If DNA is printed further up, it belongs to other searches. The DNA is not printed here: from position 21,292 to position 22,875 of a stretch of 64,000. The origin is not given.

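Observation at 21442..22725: Flavin amine oxidase that appears circularly permuted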

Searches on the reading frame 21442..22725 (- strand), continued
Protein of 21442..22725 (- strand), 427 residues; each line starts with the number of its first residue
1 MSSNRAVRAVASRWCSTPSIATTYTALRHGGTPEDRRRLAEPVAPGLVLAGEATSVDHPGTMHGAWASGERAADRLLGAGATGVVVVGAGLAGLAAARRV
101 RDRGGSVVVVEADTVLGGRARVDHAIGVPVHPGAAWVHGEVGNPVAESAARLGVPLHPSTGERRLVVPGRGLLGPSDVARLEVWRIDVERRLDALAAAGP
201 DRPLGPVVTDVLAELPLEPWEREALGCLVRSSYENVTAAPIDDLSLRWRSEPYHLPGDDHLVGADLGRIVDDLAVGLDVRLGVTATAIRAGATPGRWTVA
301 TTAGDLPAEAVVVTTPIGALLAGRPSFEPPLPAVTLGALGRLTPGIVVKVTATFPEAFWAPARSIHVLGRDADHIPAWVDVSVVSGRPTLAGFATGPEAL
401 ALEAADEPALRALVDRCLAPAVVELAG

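Call 16: find_encoding_contigs(protein=P0065, flank=6000, max_places=3)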
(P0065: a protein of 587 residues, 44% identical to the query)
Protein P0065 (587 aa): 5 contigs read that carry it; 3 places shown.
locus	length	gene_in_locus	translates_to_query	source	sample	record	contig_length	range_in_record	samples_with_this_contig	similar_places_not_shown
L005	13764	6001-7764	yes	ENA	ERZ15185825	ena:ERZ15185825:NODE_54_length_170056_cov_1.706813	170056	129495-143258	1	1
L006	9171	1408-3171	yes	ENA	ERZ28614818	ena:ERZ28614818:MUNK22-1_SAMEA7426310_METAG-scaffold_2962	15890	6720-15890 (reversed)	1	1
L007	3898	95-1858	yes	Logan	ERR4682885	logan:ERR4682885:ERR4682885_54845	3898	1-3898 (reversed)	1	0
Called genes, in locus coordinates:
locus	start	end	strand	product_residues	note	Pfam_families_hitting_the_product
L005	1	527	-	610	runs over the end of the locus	-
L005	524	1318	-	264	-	-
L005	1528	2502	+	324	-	PF01471:PG_binding_1 (faint)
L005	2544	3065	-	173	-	PF03551:PadR (faint)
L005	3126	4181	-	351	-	PF00005:ABC_tran, PF13304:AAA_21 (faint), PF08402:TOBE_2 (weak), PF03459:TOBE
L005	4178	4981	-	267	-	PF00528:BPD_transp_1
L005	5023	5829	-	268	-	PF13531:SBP_bac_11, PF01547:SBP_bac_1, PF12727:PBP_like (weak), PF01547:SBP_bac_1 (weak)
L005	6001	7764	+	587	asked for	PF00583:Acetyltransf_1, PF13527:Acetyltransf_9 (faint), PF13508:Acetyltransf_7 (faint), PF01593:Amino_oxidase, PF00890:FAD_binding_2 (weak), PF01593:Amino_oxidase, PF07992:Pyr_redox_2 (faint), PF13450:NAD_binding_8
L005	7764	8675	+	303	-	PF01545:Cation_efflux, PF16916:ZT_dimer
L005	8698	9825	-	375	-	PF00067:p450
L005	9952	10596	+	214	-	PF11695:DUF3291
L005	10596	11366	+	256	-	PF01643:Acyl-ACP_TE, PF13279:4HBT_2 (faint), PF20791:Acyl-ACP_TE_C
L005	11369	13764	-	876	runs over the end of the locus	PF17900:Peptidase_M1_N, PF01433:Peptidase_M1, PF11940:DUF3458 (faint), PF17432:DUF3458_C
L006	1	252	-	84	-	?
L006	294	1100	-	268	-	PF13531:SBP_bac_11, PF01547:SBP_bac_1, PF12727:PBP_like (weak), PF01547:SBP_bac_1 (weak)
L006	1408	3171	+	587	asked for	PF00583:Acetyltransf_1, PF13527:Acetyltransf_9 (faint), PF13508:Acetyltransf_7 (faint), PF01593:Amino_oxidase, PF00890:FAD_binding_2 (weak), PF01593:Amino_oxidase, PF07992:Pyr_redox_2 (faint), PF13450:NAD_binding_8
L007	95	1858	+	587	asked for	PF00583:Acetyltransf_1, PF13527:Acetyltransf_9 (faint), PF13508:Acetyltransf_7 (faint), PF01593:Amino_oxidase, PF00890:FAD_binding_2 (weak), PF01593:Amino_oxidase, PF07992:Pyr_redox_2 (faint), PF13450:NAD_binding_8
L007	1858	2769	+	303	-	PF01545:Cation_efflux, PF16916:ZT_dimer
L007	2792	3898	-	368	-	?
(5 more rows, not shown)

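Call 20: predict_structure(alignment_id=A1)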
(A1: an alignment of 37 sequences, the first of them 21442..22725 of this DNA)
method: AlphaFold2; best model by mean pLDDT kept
length: 427 residues; sequences in the alignment: 37
mean_pLDDT: 95.1   pTM: 0.93
mean pLDDT of the five models: 95.1, 94.5, 94.4, 93.9, 93.8
residues with pLDDT >= 90: 396; 70-90: 28; 50-70: 3; < 50: 0
segments of 3 or more residues with pLDDT < 50: none
pLDDT, mean of each block of 10 residues (from residue 1): 87 95 95 98 98 95 97 98 98 98 98 95 93 87 97 92 92 96 97 96 98 97 95 92 95 94 91 97 98 95 98 98 98 98 95 96 92 89 94 92 96 96 89
secondary structure, 60 per line:
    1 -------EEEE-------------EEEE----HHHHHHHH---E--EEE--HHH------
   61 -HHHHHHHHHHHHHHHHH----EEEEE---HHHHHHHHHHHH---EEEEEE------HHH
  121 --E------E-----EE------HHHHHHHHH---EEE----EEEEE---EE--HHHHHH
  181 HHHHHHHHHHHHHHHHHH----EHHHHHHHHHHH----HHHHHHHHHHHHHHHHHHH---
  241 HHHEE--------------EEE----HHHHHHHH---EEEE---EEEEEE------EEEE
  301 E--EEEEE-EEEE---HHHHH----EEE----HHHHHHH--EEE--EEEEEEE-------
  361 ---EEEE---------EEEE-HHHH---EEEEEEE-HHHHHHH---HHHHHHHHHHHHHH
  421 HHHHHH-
elements in order: E8-11 E25-28 H33-40 E47-49 H62-78 E83-87 H91-102 E106-111 H144-152 E156-158 E163-167 H175-198 H204-214 H219-237 E260-262 H267-274 E278-281 E285-290 E297-301 E304-308 E310-313 H317-321 E326-328 H333-339 E342-344 E347-353 E364-367 E377-380 H382-385 E389-395 H397-403 H407-426
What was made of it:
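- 21442..22725 (-): Complete CDS of the circularly permuted flavin amine oxidase (427 aa plus stop). AF2 pLDDT 95.1, pTM 0.93 (call 20).
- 22480..22494 (-): Residues 78-82 (GAGAT): the short new link from the former C-terminal helix into Rossmann strand beta1. In the AF2 model helix 62-78 is followed by strand 83-87, with pLDDT 97-98 across the junction (call 20).
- AF2 gives pLDDT 95.1 and pTM 0.93, with 97-98 across the new junction (call 20). The single-domain model is confident (call 20).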

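Call 22: find_related_loci(query=A2, collection=genome_contigs, flank=5000)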
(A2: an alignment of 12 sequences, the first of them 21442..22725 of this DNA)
Query A2 (427 aa) in genome_contigs; peptide patterns used: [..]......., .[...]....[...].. (x = any residue, [..] = any of these).
62 stretches matched a pattern; 19 encode a relative of the query (tblastn E <= 1e-3); 19 distinct loci.
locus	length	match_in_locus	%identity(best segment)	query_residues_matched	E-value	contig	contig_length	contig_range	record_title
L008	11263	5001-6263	71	1-421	4e-169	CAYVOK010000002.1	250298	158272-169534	MAG TPA_asm: uncultured Acidimicrobiaceae bacterium isolate SRP193358_co1_762 genome assembly, contig: NODE_11_length_25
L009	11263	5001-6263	49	10-427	5e-88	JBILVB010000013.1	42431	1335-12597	MAG: Acidimicrobiales bacterium isolate ME2018-08-14_3300043803_group8_bin150 Rohwer_bin124_scaffold_672_c1, whole genom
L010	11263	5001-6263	44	10-427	4e-79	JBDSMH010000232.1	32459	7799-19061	MAG: Acidimicrobiales bacterium isolate cluster1_bin.389 k127_1384319, whole genome shotgun sequence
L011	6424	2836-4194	46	7-418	2e-77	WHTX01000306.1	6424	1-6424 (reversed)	MAG: Acidimicrobiia bacterium isolate Dino_bin48 NODE_12907_length_6424_cov_1.58102, whole genome shotgun sequence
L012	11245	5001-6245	46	8-418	2e-80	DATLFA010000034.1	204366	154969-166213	MAG TPA_asm: Acidimicrobiales bacterium isolate SMAG_U14390 k141_1889922, whole genome shotgun sequence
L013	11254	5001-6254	43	5-418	8e-66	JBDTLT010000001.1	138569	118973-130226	MAG: Acidimicrobiales bacterium isolate cluster3_bin.108 NODE_148_length_138569_cov_14.147140, whole genome shotgun sequ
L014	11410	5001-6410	38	6-418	9e-64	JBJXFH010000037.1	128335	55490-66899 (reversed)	MAG: Acidimicrobiales bacterium isolate F1F2.bin.495 k127_6192551, whole genome shotgun sequence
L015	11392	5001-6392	40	6-418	2e-64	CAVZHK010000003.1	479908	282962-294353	MAG: uncultured Acidimicrobiaceae bacterium isolate MFD04651.bin.1.201 genome assembly, contig: contig_23482, whole geno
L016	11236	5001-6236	40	2-416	7e-58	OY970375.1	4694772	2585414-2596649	MAG: Ilumatobacteraceae bacterium isolate MFD04651.bin.1.23 genome assembly, chromosome: 1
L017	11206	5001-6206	38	12-396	1e-51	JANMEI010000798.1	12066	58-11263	MAG: Acidimicrobiia bacterium isolate OTE_75_concoct_193 OTE_75_k141_1464194, whole genome shotgun sequence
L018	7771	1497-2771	35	7-398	3e-51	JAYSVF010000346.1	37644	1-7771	MAG: Acidimicrobiia bacterium isolate GFS_12750 GFS_12750_345, whole genome shotgun sequence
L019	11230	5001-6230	35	24-404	8e-50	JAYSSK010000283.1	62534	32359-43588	MAG: Acidimicrobiia bacterium isolate GFS_12196 GFS_12196_282, whole genome shotgun sequence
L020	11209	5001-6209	35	14-403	2e-49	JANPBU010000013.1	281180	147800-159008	MAG: Acidimicrobiia bacterium isolate VAR_78_metabat_618 VAR_78_k141_3184451, whole genome shotgun sequence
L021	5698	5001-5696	50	8-234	5e-45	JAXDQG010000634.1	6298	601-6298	MAG: Acidimicrobiia bacterium isolate BP_73 scaffold_5181712, whole genome shotgun sequence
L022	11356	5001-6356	47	6-425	5e-88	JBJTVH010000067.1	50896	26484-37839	MAG: Acidimicrobiales bacterium isolate samp_4445_metabat2_105 samp_4445_796606, whole genome shotgun sequence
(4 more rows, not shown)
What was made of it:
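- Tried and rejected: It worked with 12 closer sequences (call 22).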

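Call 23: fold_search(model_id=the predicted structure, library=pdb)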
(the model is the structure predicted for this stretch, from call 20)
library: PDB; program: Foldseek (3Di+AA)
matches with E <= 10: 1684; with E <= 0.001: 344
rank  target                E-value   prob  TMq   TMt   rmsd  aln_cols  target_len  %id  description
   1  4fwj_A                1.2e-21  1.00  0.71  0.41   2.9       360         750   25  Native structure of LSD2/AOF1/KDM1b in spacegroup of I222 at 2.9A (released 2013-01-16)
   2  4gu0_C                1.3e-21  1.00  0.71  0.42   3.0       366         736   25  Crystal structure of LSD2 with H3 (released 2013-02-13)
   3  4hsu_A                2.0e-21  1.00  0.72  0.43   2.9       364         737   26  Crystal structure of LSD2-NPAC with H3(1-26)in space group P21 (released 2013-02-13)
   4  4gus_A                3.7e-21  1.00  0.71  0.42   3.0       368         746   25  Crystal structure of LSD2-NPAC with H3 in space group P3221 (released 2013-01-16)
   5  7xe3_A                3.7e-21  1.00  0.69  0.41   3.2       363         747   25  Crystal structure of LSD2 in complex with cis-4-Br-2,5-F2-PCPA (S1024) (released 2022-09-14)
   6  7xe1_A                5.0e-21  1.00  0.69  0.40   3.2       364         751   25  Crystal structure of LSD2 in complex with cis-4-Br-PCPA (released 2022-09-14)
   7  7xe3_B                5.9e-21  1.00  0.72  0.42   3.0       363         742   26  Crystal structure of LSD2 in complex with cis-4-Br-2,5-F2-PCPA (S1024) (released 2022-09-14)
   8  4gu0_D                5.9e-21  1.00  0.71  0.43   3.0       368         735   25  Crystal structure of LSD2 with H3 (released 2013-02-13)
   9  4fwf_A                7.1e-21  1.00  0.71  0.42   2.9       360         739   25  Complex structure of LSD2/AOF1/KDM1b with H3K4 mimic (released 2013-01-16)
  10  7xe2_B                8.0e-21  1.00  0.68  0.41   3.3       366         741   25  Crystal structure of LSD2 in complex with trans-4-Br-PCPA (released 2022-09-14)
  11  7xe1_B                1.2e-20  1.00  0.71  0.42   3.0       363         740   25  Crystal structure of LSD2 in complex with cis-4-Br-PCPA (released 2022-09-14)
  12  4gur_A                1.3e-20  1.00  0.71  0.42   2.8       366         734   25  Crystal structure of LSD2-NPAC with H3 in space group P21 (released 2013-01-16)
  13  4fwe                  2.1e-20  1.00  0.70  0.41   2.9       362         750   25  Native structure of LSD2 /AOF1/KDM1b in spacegroup of C2221 at 2.13A (released 2013-01-16)
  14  4gut_A                3.4e-20  1.00  0.71  0.42   3.0       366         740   26  Crystal structure of LSD2-NPAC (released 2013-01-16)
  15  4gu0_A                4.3e-20  1.00  0.71  0.42   3.1       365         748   25  Crystal structure of LSD2 with H3 (released 2013-02-13)
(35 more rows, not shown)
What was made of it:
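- On Flavin-containing amine oxidoreductase superfamily (Pfam PF01593, MAO/PAO/LSD fold): Foldseek against PDB gives LSD2 E 1e-21 and TMq 0.71, plus maize PAO, SMOX and MAO (call 23).
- Closest known: Normal-order flavin amine oxidases of the PAO/LSD branch. Same: Same predicted two-domain fold (Foldseek probability 1.00, call 23).
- Foldseek top hits are LSD2, LSD1, maize PAO, SMOX and a bacterial MAO, probability 1.00, TMq about 0.7 over roughly 360 sequentially alignable residues (call 23).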

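Call 34: search_protein_representatives(protein=window:21442-22725:-)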
Query: 427 residues. Proteins with E-value up to 0.001 (for the whole library): 10560; up to 1e-10: 4141; up to 1e-30: 723. The best 150 are listed.
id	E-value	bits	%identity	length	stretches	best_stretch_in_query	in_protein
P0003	4.9e-173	592.7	70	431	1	2-423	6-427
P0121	1.7e-98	347.1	51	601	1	9-427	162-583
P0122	9.9e-89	314.9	46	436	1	9-414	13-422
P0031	2.9e-88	313.4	48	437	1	3-416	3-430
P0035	7.2e-85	302.2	46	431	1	6-421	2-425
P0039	6.8e-83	295.7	53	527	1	6-414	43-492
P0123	3.7e-82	293.3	47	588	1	4-413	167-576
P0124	1.9e-81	290.9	47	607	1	8-424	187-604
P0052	1.9e-77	277.7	45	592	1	5-423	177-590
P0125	7.3e-76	272.5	42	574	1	7-412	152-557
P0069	1.2e-73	265.2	48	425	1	4-421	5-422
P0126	1.6e-73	264.8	42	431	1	10-413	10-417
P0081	2.0e-70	254.6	44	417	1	4-418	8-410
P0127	2.4e-70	254.4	42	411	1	5-417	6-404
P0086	3.5e-69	250.5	43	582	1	5-420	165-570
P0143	8.7e-55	203.1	36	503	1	10-409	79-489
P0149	5.9e-53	197.0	41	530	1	9-403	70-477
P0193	6.7e-46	173.8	36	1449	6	14-163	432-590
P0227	4.4e-43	164.5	33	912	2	83-405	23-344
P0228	4.9e-43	164.4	35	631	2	76-411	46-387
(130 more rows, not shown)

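Call 37: search_protein_families(library=pfam, proteins=[P0193, P0227, P0228, P0143, P0149], max_evalue=0.00001)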
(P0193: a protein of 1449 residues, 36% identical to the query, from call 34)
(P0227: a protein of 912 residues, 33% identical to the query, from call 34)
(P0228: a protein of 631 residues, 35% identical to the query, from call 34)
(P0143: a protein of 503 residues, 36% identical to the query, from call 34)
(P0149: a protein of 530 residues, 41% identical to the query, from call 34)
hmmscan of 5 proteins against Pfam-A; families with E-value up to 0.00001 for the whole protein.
P0193 (1449 aa): 16 families
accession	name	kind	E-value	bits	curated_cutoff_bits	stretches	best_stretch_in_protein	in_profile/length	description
PF01593.30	Amino_oxidase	-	6.1e-179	596.4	19.8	3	517-970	2-442/443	Flavin containing amine oxidoreductase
PF13450.12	NAD_binding_8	-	5.3e-42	142.4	21.9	3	982-1042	1-61/68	NAD(P)-binding Rossmann-like domain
PF07992.20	Pyr_redox_2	-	5.3e-19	69.2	26.1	0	38-87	141-189/291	Pyridine nucleotide-disulphide oxidoreductase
PF13738.12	Pyr_redox_3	-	3.6e-14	53.2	30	0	510-541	1-31/305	Pyridine nucleotide-disulphide oxidoreductase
PF01266.30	DAO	-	4.9e-14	53.1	27.9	0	40-76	1-37/353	FAD dependent oxidoreductase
PF13454.12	NAD_binding_9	-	8.8e-14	52.2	21.8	0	42-82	1-44/155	FAD-NAD(P)-binding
PF01946.23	Thi4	-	3.6e-12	46.5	26.2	0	978-1016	18-56/235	Thi4 family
PF03486.20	HI0933_like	-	6.3e-12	45.9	50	0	508-546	2-39/244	HI0933-like protein Rossmann domain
PF12831.13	FAD_oxidored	-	1.2e-10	41.8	27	0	980-1016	2-37/416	FAD dependent oxidoreductase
PF00890.30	FAD_binding_2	-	3e-10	40.3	20.4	0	980-1015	2-36/414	FAD binding domain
PF05834.18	Lycopene_cycl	-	1e-08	35.1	23.4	0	980-1013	2-36/380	Lycopene cyclase protein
PF01488.26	Shikimate_DH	-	1.3e-08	35.5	24.3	0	507-536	13-42/138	Shikimate / quinate 5-dehydrogenase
PF18356.7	DUF5608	-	1.4e-06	28.6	25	0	1002-1048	10-55/56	Domain of unknown function (DUF5608)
PF01494.25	FAD_binding_3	-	1.5e-06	28.1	22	0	509-537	4-31/349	FAD binding domain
PF00070.33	Pyr_redox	-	4.9e-06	27.4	22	0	40-87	1-46/82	Pyridine nucleotide-disulphide oxidoreductase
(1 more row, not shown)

P0227 (912 aa): 3 families
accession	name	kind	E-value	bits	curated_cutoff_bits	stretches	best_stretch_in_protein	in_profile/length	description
PF01593.30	Amino_oxidase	-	7.5e-76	256.6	19.8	1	31-438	1-442/443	Flavin containing amine oxidoreductase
PF13450.12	NAD_binding_8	-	7.3e-16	58.6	21.9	1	26-91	1-67/68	NAD(P)-binding Rossmann-like domain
PF01266.30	DAO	-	1.8e-06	28.2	27.9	1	23-58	1-36/353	FAD dependent oxidoreductase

P0228 (631 aa): 5 families
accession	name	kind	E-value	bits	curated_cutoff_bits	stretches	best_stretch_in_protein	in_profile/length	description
PF01593.30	Amino_oxidase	-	1.7e-74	252.1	19.8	1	61-475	1-442/443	Flavin containing amine oxidoreductase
PF13450.12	NAD_binding_8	-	2.1e-13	50.8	21.9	1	56-117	1-63/68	NAD(P)-binding Rossmann-like domain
PF01266.30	DAO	-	3.5e-07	30.5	27.9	1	53-88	1-36/353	FAD dependent oxidoreductase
PF07992.20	Pyr_redox_2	-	4.7e-07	30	26.1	1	52-89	143-179/291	Pyridine nucleotide-disulphide oxidoreductase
PF01946.23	Thi4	-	7.4e-06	25.8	26.2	0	49-93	15-60/235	Thi4 family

P0143 (503 aa): 5 families
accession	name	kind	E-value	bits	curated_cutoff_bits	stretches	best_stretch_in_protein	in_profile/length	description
PF01593.30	Amino_oxidase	-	1.1e-65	223.1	19.8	2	170-503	1-366/443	Flavin containing amine oxidoreductase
PF13450.12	NAD_binding_8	-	8.4e-13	48.8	21.9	1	165-224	1-62/68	NAD(P)-binding Rossmann-like domain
PF12831.13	FAD_oxidored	-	1e-07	32.1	27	1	162-310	1-128/416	FAD dependent oxidoreductase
PF00890.30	FAD_binding_2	-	2.2e-06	27.6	20.4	1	162-199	1-38/414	FAD binding domain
PF03486.20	HI0933_like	-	8.2e-06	25.9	50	0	162-200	2-40/244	HI0933-like protein Rossmann domain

P0149 (530 aa): 6 families
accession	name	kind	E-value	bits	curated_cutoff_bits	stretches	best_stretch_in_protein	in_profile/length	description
PF01593.30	Amino_oxidase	-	3.4e-56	191.8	19.8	2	153-479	1-348/443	Flavin containing amine oxidoreductase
PF13450.12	NAD_binding_8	-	5.5e-14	52.6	21.9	1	148-215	1-68/68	NAD(P)-binding Rossmann-like domain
PF07992.20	Pyr_redox_2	-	8.4e-07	29.1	26.1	0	126-178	125-177/291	Pyridine nucleotide-disulphide oxidoreductase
PF01266.30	DAO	-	3.8e-06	27.1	27.9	0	146-243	2-58/353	FAD dependent oxidoreductase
PF13738.12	Pyr_redox_3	-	3.9e-06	26.8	30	0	147-174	1-29/305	Pyridine nucleotide-disulphide oxidoreductase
PF00890.30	FAD_binding_2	-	4.3e-06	26.6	20.4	1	146-245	2-97/414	FAD binding domain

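Call 38: find_encoding_contigs(protein=P0193, flank=4000, max_places=3)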
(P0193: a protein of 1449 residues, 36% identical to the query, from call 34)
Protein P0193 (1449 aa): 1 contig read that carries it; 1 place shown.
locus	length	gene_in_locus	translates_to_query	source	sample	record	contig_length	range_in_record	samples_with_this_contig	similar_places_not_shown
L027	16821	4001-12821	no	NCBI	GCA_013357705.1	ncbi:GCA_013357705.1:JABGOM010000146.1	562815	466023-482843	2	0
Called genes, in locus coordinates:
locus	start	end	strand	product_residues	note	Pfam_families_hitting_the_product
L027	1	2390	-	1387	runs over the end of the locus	PF00664:ABC_membrane, PF03193:RsgA_GTPase (faint), PF00005:ABC_tran, PF01926:MMR_HSR1 (faint), PF02463:SMC_N (faint), PF00664:ABC_membrane, PF00005:ABC_tran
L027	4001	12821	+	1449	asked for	PF00070:Pyr_redox (faint), PF00890:FAD_binding_2 (faint), PF13450:NAD_binding_8, PF01593:Amino_oxidase, PF01593:Amino_oxidase, PF13450:NAD_binding_8, PF01593:Amino_oxidase, PF13450:NAD_binding_8, +13 more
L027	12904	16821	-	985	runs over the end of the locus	PF00070:Pyr_redox (faint), PF00890:FAD_binding_2 (faint), PF01134:GIDA (faint), PF01266:DAO (weak), PF01593:Amino_oxidase, PF13450:NAD_binding_8, PF01593:Amino_oxidase, PF13450:NAD_binding_8, +8 more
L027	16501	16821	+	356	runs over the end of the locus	PF00531:Death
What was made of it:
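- Tried and rejected: It is a eukaryotic gene model with introns and animal-type neighbours (call 38), probably merged tandem paralogues.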
